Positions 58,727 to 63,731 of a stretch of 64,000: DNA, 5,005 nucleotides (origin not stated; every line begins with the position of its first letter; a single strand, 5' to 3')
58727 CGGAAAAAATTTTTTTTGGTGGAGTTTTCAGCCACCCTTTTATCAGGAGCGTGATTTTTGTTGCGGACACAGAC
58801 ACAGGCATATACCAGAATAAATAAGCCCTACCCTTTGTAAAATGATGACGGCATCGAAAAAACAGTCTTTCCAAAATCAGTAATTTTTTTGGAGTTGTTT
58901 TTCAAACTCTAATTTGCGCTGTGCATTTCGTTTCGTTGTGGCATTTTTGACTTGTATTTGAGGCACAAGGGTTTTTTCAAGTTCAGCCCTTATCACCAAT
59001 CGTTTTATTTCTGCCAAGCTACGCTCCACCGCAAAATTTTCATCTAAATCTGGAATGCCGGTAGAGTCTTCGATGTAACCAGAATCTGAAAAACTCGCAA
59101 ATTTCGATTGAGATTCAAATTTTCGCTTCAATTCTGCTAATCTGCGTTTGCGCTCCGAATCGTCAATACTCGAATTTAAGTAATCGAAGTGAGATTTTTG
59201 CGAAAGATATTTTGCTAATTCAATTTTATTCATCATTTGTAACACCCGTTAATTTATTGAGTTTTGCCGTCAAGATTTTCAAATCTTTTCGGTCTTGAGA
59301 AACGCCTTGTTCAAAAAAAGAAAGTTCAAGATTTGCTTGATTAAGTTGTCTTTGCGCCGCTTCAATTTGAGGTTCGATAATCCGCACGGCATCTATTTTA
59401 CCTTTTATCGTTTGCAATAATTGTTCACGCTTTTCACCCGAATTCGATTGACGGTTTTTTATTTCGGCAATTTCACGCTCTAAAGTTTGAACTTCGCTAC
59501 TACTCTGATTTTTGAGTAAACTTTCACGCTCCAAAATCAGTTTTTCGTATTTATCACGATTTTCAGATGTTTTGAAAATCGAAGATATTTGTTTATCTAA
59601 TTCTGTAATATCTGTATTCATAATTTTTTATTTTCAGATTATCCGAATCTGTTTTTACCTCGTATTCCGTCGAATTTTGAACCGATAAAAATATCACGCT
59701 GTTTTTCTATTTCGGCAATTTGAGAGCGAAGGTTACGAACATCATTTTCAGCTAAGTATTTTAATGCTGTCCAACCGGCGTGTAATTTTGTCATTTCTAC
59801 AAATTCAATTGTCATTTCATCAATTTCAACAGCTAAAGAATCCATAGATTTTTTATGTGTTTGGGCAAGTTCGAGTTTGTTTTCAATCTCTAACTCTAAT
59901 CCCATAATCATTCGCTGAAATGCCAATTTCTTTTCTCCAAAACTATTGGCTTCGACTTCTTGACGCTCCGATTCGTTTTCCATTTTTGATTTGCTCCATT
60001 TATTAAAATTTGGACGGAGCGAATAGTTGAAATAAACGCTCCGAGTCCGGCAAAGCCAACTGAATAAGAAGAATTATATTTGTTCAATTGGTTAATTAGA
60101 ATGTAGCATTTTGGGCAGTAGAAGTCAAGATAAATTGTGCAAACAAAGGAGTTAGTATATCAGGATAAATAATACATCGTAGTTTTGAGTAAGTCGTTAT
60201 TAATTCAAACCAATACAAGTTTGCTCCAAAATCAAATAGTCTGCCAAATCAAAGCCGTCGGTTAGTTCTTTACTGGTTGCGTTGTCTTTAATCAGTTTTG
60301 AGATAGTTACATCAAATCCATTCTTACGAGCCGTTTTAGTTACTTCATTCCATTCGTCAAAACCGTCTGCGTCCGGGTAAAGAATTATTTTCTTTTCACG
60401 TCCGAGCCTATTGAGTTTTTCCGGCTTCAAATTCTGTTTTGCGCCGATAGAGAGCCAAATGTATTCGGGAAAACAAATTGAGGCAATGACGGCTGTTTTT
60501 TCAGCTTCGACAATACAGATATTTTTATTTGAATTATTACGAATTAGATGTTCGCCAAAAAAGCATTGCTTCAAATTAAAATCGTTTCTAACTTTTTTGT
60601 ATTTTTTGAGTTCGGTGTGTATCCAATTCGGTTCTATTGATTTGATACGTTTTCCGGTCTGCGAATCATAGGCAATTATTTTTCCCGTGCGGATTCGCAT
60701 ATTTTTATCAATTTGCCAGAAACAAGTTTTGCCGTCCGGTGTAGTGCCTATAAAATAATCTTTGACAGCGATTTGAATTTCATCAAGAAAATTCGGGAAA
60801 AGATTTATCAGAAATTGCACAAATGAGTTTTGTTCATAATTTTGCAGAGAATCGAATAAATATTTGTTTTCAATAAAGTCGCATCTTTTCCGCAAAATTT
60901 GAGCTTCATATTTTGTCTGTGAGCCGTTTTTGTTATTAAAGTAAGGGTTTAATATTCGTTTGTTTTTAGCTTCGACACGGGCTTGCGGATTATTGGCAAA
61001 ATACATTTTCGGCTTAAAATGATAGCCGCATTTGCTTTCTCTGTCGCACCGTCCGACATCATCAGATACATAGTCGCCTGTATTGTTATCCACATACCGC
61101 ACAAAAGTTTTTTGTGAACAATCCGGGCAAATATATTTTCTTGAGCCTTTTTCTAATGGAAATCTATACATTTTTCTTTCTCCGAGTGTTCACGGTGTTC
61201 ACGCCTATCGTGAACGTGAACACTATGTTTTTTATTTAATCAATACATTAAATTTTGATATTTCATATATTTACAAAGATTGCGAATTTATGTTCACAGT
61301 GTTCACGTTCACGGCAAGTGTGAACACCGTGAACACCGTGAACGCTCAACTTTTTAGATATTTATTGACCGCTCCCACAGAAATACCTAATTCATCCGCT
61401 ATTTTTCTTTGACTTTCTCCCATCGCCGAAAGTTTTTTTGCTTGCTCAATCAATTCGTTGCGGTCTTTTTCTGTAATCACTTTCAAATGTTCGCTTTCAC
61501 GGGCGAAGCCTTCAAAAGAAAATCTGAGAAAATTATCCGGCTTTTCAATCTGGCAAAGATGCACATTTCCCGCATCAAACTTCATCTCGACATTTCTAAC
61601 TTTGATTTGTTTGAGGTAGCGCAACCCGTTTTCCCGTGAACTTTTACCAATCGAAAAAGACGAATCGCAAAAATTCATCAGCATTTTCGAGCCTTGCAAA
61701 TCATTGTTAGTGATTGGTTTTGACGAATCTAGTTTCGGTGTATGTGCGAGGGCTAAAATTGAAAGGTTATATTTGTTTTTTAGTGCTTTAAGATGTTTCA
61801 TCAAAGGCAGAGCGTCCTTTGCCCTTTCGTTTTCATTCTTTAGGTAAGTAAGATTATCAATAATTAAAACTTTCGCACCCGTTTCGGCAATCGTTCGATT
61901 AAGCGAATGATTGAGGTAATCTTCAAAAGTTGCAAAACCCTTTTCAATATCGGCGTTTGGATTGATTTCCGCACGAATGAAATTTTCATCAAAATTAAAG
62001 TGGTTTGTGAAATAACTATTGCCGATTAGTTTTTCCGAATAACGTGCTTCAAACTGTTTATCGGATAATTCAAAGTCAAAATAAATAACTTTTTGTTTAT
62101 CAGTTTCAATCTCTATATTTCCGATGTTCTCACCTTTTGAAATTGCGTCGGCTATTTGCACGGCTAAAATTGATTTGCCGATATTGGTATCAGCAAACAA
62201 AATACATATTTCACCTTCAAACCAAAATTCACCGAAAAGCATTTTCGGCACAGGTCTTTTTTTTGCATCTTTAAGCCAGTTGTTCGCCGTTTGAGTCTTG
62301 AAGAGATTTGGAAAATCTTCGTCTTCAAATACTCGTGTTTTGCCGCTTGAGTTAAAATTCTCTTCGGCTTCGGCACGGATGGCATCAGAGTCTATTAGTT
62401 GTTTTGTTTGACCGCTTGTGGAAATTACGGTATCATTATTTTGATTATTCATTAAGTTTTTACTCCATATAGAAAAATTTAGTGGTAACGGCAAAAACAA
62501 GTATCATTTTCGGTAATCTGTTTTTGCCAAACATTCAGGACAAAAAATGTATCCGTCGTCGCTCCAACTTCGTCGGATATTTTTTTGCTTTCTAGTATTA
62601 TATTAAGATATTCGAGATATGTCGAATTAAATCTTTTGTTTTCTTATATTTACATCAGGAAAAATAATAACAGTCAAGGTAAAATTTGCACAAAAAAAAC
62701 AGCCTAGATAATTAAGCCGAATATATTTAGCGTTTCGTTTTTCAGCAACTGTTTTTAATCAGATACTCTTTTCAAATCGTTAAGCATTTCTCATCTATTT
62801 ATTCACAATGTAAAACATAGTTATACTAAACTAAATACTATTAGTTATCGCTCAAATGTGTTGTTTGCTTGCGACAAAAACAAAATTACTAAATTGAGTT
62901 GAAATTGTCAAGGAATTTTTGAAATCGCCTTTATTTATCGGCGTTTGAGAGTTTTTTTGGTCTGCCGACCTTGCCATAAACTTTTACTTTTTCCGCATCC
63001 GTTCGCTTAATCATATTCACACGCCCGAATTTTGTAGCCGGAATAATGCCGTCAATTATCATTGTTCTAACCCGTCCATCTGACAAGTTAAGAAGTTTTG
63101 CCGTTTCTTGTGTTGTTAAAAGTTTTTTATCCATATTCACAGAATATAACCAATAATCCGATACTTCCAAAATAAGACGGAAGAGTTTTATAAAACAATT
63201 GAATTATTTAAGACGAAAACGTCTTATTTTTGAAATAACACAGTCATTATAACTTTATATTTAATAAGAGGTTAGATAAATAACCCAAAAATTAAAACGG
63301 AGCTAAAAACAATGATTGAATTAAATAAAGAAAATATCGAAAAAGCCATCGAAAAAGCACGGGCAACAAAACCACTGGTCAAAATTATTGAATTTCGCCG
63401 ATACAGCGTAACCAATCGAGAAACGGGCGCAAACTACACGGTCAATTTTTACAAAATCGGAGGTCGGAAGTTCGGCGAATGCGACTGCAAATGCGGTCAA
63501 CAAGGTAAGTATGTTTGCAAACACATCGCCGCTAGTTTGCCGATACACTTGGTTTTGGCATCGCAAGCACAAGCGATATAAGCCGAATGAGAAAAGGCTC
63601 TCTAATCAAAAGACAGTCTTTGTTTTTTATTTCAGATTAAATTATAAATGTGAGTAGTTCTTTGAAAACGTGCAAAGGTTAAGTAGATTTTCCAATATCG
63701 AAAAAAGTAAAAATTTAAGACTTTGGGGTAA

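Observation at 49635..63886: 14.1-kb AT-rich integrative element in tRNA-Ser(UGA) with an orphaned native terminator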

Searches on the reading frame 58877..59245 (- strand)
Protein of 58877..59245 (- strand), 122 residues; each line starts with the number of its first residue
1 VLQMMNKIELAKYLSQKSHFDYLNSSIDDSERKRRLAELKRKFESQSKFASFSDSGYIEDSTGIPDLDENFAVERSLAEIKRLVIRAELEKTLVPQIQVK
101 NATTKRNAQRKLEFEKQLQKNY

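Call 18: search_protein_families(library=padloc, proteins=[window:58877-59245:-], max_evalue=0.01)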
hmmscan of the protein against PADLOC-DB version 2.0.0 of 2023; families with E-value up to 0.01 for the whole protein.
window:58877-59245:- (122 aa): 0 families

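Call 19: search_protein_families(library=ncbifam, proteins=[window:58877-59245:-], max_evalue=0.01)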
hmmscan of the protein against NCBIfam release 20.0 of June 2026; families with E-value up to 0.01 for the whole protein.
window:58877-59245:- (122 aa): 0 families

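Call 75: search_protein_families(library=pfam, proteins=[window:58877-59245:-], max_evalue=0.05)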
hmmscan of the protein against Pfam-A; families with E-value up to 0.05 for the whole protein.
window:58877-59245:- (122 aa): 0 families

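Call 76: search_protein_families(library=phrogs, proteins=[window:58877-59245:-], max_evalue=0.05)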
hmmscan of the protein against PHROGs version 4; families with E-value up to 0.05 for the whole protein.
window:58877-59245:- (122 aa): 0 families

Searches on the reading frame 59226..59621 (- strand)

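Call 7: search_protein_families(library=pfam, proteins=[window:59226-59621:-], max_evalue=0.01)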
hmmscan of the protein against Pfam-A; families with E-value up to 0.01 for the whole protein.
window:59226-59621:- (131 aa): 1 family
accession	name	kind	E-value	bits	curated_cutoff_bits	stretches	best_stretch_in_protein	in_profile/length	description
PF03915.18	AIP3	-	0.0076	15.9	31.6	1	7-99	94-194/406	Actin interacting protein 3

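Call 8: search_protein_families(library=phrogs, proteins=[window:59226-59621:-], max_evalue=0.01)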
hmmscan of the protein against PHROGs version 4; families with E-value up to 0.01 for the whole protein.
window:59226-59621:- (131 aa): 0 families

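Call 18: search_protein_families(library=padloc, proteins=[window:59226-59621:-], max_evalue=0.01)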
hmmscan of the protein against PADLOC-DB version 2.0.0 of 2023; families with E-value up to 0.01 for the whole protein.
window:59226-59621:- (131 aa): 1 family
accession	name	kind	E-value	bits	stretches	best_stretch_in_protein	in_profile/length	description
PDLC00551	JetC2|JetC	-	0.0036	13.2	1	5-112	883-991/1365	DUF3584 domain; MukB-like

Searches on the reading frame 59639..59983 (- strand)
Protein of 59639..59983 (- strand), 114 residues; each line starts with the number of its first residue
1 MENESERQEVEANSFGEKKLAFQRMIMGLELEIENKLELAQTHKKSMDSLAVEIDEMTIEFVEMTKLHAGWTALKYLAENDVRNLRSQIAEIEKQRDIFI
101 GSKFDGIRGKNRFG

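Call 7: search_protein_families(library=pfam, proteins=[window:59639-59983:-], max_evalue=0.01)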
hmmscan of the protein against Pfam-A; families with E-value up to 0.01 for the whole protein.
window:59639-59983:- (114 aa): 1 family
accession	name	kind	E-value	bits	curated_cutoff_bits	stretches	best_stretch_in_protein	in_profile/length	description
PF16752.10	TBCC_N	-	0.0004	21.1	27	1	4-95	17-103/115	Tubulin-specific chaperone C N-terminal domain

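Call 8: search_protein_families(library=phrogs, proteins=[window:59639-59983:-], max_evalue=0.01)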
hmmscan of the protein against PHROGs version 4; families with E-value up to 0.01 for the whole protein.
window:59639-59983:- (114 aa): 0 families

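Call 18: search_protein_families(library=padloc, proteins=[window:59639-59983:-], max_evalue=0.01)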
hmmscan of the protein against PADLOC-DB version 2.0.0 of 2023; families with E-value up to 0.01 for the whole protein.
window:59639-59983:- (114 aa): 1 family
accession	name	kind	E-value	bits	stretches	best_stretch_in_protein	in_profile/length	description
PDLC00581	JetC3|JetC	-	0.0039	13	1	2-96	928-1021/1473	DUF3584 domain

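Call 78: find_homologous_proteins(query=window:59639-59983:-, max_evalue=0.001)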
Query window:59639-59983:- (114 aa): 1 proteins with E <= 0.001 among 3 candidates.
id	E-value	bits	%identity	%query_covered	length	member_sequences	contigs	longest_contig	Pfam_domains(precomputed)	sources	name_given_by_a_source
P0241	1.2e-65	236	100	100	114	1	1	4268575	-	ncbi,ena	-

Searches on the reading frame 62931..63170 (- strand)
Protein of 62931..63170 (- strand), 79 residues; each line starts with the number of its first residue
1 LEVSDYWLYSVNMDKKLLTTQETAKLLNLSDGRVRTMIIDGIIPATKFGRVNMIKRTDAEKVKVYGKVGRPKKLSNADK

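Call 7: search_protein_families(library=pfam, proteins=[window:62931-63170:-], max_evalue=0.01)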
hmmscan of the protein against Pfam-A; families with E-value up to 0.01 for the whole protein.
window:62931-63170:- (79 aa): 2 families
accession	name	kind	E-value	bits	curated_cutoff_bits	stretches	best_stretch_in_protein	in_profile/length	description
PF12728.13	HTH_17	-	1.5e-08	35.2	27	1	17-58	1-42/51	Helix-turn-helix domain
PF21531.3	Rv2175c_wHTH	-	0.006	17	27.1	1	13-47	11-45/57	DNA-binding protein Rv2175c, wHTH domain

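Call 8: search_protein_families(library=phrogs, proteins=[window:62931-63170:-], max_evalue=0.01)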
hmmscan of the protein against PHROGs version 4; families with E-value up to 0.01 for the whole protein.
window:62931-63170:- (79 aa): 9 families
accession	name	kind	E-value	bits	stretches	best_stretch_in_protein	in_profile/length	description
phrog_2907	-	integration and excision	4e-05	25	1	13-58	2-49/117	excisionase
phrog_10045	-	DNA, RNA and nucleotide metabolism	4.3e-05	24.3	1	10-67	13-73/74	HTH DNA binding protein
phrog_2655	-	integration and excision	0.00011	22.9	1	15-68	112-169/181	excisionase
phrog_66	-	integration and excision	0.00018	22.3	1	12-61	88-138/412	excisionase and transcriptional regulator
phrog_4691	-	integration and excision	0.00027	21.9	1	15-71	16-73/78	excisionase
phrog_28156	-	unknown function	0.00077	20.5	1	14-76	6-67/156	-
phrog_57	-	head and packaging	0.0024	18.8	1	12-50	7-46/199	terminase small subunit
phrog_6401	-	DNA, RNA and nucleotide metabolism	0.0044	17.9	1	15-59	7-52/64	DNA binding protein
phrog_1864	-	unknown function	0.0078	17.1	0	21-54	24-57/73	-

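Call 19: search_protein_families(library=ncbifam, proteins=[window:62931-63170:-], max_evalue=0.01)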
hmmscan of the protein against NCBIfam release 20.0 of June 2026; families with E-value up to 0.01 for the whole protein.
window:62931-63170:- (79 aa): 1 family
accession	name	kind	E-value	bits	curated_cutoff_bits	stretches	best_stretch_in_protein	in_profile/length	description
TIGR01764.1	excise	domain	1.6e-09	37.9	28.8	1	17-58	1-42/49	excisionase family DNA-binding protein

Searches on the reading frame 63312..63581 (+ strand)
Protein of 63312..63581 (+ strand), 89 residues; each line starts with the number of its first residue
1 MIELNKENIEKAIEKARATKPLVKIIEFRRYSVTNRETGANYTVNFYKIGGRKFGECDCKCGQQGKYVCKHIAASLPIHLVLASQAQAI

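Call 7: search_protein_families(library=pfam, proteins=[window:63312-63581:+], max_evalue=0.01)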
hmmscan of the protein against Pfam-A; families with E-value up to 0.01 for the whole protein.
window:63312-63581:+ (89 aa): 1 family
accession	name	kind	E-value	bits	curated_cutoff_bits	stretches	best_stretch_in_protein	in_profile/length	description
PF04434.22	SWIM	-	3.7e-05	23.6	19.6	1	53-75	11-33/38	SWIM zinc finger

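Call 8: search_protein_families(library=phrogs, proteins=[window:63312-63581:+], max_evalue=0.01)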
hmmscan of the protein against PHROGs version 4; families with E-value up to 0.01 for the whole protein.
window:63312-63581:+ (89 aa): 0 families

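Call 19: search_protein_families(library=ncbifam, proteins=[window:63312-63581:+], max_evalue=0.01)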
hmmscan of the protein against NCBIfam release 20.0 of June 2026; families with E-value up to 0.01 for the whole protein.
window:63312-63581:+ (89 aa): 0 families
